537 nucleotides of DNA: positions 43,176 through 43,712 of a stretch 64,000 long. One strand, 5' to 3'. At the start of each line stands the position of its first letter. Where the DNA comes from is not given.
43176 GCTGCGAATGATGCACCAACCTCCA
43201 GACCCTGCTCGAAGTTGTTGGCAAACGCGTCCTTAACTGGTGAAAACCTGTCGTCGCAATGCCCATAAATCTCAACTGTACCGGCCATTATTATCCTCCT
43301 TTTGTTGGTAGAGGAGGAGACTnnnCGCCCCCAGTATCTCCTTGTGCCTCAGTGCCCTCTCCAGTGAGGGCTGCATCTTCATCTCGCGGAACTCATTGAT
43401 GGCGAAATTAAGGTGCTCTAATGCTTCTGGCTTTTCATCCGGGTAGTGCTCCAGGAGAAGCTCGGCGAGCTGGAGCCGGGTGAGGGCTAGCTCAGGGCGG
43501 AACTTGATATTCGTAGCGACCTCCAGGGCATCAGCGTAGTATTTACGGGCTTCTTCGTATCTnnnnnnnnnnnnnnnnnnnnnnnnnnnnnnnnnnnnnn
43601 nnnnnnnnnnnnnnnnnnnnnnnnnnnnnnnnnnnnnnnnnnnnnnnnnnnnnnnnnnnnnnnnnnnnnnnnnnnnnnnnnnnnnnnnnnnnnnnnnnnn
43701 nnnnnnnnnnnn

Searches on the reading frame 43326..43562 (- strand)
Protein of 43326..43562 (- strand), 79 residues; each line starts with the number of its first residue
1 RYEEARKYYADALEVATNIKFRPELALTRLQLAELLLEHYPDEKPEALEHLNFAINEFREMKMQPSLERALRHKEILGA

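Call 66: find_homologous_proteins(query=window:43326-43562:-, max_evalue=0.00001)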
Query seq(79 aa) (79 aa): 820 proteins with E <= 0.00001 among 841 candidates; the best 120 are listed.
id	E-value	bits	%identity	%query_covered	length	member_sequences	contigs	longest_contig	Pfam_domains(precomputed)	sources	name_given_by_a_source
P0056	6.0e-34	133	83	97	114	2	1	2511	-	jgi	jgi:hypothetical protein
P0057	1.1e-33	132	84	100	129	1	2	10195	PF13424.13,PF07719.24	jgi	-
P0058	1.2e-33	132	83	97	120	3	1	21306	PF13424.13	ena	-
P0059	2.0e-33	131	81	100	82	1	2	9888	-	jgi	jgi:uncharacterized protein (DUF924 family)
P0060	2.2e-33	131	81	100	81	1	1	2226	PF13424.13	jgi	jgi:tetratricopeptide (TPR) repeat protein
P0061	3.9e-33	130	81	100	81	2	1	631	PF13424.13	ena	-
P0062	5.2e-33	130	82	100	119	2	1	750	PF13424.13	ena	-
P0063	5.6e-33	130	84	100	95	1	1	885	PF13424.13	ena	-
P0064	9.4e-33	129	81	97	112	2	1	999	PF13424.13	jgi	jgi:tetratricopeptide (TPR) repeat protein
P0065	9.6e-33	129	81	100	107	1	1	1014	-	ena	-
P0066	1.5e-32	129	81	100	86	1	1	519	PF13424.13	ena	-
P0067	1.5e-32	128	84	100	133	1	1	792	PF13424.13,PF07719.24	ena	-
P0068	2.0e-32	128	77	100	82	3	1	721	-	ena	-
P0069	2.0e-32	128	82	100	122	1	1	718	PF13424.13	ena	-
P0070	2.0e-32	128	81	100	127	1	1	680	PF13424.13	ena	-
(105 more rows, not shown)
